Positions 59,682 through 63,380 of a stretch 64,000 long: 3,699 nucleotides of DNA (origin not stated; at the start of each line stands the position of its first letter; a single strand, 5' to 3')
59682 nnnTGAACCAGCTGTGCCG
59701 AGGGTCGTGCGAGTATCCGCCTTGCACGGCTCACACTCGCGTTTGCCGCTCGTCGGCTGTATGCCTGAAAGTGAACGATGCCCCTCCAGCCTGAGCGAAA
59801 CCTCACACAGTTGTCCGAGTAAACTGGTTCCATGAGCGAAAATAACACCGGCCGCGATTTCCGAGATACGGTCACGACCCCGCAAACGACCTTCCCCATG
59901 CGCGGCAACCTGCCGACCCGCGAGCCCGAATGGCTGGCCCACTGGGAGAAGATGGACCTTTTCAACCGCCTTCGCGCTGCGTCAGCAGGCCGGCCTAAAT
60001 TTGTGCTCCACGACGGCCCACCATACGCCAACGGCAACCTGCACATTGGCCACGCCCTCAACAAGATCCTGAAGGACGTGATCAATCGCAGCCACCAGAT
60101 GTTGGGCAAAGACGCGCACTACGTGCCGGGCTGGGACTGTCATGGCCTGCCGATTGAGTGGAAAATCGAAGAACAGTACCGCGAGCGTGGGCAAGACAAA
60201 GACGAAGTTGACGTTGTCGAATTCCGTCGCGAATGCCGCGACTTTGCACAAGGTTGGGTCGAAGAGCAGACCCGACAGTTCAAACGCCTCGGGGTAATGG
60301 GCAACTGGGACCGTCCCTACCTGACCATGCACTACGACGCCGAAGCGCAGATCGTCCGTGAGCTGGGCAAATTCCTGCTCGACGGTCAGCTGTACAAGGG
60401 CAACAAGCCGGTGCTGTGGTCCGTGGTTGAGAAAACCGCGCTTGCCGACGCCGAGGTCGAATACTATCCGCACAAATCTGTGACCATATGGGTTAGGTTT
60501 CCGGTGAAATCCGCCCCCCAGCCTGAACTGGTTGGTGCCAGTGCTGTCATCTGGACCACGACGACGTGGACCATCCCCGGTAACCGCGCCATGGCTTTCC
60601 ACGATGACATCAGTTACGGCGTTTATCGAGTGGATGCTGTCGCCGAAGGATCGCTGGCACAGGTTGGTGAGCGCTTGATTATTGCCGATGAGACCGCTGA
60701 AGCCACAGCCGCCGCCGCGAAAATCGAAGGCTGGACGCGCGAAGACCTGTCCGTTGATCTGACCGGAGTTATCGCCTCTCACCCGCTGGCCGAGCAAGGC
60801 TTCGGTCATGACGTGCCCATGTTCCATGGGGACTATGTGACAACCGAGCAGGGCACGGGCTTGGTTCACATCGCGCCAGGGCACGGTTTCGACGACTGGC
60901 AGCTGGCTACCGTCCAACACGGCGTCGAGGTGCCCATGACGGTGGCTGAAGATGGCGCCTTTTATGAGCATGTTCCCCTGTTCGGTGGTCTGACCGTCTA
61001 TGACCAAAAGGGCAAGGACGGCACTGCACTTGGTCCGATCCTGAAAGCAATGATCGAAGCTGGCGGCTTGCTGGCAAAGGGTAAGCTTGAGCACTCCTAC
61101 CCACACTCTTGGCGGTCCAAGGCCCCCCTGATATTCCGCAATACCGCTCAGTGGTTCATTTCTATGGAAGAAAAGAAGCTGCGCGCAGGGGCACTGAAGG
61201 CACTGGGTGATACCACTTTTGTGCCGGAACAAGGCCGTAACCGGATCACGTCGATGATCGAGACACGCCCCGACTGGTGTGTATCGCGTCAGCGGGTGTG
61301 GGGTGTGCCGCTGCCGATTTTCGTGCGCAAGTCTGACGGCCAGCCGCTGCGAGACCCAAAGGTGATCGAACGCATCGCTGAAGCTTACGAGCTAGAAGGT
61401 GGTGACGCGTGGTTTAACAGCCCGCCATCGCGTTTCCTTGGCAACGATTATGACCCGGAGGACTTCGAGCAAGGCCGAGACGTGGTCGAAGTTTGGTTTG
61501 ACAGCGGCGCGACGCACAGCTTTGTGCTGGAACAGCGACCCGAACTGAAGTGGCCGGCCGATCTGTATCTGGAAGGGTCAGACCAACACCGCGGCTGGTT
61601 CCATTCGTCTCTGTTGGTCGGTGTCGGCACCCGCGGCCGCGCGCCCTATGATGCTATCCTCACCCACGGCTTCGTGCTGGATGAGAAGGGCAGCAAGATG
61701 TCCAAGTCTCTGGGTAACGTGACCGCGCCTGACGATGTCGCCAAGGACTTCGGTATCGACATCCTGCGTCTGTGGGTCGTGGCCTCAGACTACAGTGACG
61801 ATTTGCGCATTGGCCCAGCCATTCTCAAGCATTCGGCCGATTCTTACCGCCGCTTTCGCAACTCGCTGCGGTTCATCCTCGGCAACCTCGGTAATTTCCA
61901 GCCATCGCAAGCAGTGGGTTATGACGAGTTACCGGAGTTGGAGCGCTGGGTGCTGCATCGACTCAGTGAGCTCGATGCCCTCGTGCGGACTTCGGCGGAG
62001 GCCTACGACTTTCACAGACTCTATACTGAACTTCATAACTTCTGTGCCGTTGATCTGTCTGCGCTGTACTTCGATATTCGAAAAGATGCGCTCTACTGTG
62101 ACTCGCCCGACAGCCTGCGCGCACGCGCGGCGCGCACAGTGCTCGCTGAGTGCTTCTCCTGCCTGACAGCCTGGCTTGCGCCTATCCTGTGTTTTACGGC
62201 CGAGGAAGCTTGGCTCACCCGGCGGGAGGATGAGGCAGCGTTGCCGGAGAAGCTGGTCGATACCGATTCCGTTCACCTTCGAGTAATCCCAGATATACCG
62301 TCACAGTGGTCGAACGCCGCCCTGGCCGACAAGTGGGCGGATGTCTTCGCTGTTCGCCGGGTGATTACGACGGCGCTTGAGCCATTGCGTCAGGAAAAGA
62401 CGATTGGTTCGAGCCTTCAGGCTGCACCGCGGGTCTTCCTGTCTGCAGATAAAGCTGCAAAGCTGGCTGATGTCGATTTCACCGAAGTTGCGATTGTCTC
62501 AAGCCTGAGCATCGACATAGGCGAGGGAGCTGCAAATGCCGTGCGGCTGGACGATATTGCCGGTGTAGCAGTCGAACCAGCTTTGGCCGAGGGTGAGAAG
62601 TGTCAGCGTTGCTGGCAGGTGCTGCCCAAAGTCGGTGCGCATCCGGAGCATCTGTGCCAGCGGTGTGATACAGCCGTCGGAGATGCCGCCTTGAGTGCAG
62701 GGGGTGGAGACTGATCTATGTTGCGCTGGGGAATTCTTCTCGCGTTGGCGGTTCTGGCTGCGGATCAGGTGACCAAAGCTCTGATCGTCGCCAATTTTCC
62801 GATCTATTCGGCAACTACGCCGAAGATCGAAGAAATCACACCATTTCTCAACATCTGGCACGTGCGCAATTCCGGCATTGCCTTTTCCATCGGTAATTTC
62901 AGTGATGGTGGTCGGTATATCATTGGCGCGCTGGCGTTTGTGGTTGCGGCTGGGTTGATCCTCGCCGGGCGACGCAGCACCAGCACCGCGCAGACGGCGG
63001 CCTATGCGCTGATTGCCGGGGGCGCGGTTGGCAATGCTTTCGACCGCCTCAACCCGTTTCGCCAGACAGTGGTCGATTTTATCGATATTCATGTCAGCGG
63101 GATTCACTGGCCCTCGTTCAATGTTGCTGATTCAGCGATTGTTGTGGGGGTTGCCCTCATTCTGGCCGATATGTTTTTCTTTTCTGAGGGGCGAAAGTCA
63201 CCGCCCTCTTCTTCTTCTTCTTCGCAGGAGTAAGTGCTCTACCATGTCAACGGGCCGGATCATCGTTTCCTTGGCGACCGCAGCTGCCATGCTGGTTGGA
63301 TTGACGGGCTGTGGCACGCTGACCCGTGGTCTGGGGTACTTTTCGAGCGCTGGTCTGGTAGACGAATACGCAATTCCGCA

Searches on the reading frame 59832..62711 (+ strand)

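Call 33: search_protein_families(library=pfam, proteins=[window:59832-62711:+], max_evalue=0.00001)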
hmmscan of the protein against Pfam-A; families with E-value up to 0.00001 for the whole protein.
window:59832-62711:+ (960 aa): 5 families
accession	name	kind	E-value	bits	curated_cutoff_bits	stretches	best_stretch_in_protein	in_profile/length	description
PF00133.28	tRNA-synt_1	-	1.6e-129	432.7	22.7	1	34-660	2-413/414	tRNA synthetases class I (I, L, M and V)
PF08264.19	Anticodon_1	-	3.8e-26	92.2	25.1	1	704-863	1-143/148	Anticodon-binding domain of tRNA ligase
PF09334.17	tRNA-synt_1g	-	1.1e-20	74.2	20.1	1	64-116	8-60/391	tRNA synthetases class I (M)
PF01406.26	tRNA-synt_1e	-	1.1e-07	32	27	0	612-660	243-291/301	tRNA synthetases class I (C) catalytic domain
PF06827.20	zf-FPG_IleRS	-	2.4e-06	27.7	21.3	1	921-946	1-28/30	Zinc finger found in FPG and IleRS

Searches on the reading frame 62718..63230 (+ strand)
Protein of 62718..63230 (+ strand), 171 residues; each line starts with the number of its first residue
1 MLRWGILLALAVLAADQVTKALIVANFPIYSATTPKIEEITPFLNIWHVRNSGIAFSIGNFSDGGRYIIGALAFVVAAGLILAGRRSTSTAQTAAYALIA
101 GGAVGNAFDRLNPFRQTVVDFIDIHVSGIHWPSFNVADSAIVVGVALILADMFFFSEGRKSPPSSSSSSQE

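Call 56: search_protein_families(library=pfam, proteins=[window:62718-63230:+], max_evalue=0.00001)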
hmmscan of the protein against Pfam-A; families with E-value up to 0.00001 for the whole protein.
window:62718-63230:+ (171 aa): 1 family
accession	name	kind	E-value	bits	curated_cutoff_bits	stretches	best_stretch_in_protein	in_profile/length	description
PF01252.23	Peptidase_A8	-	2.9e-34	118.8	25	1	8-154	1-142/142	Signal peptidase (SPase) II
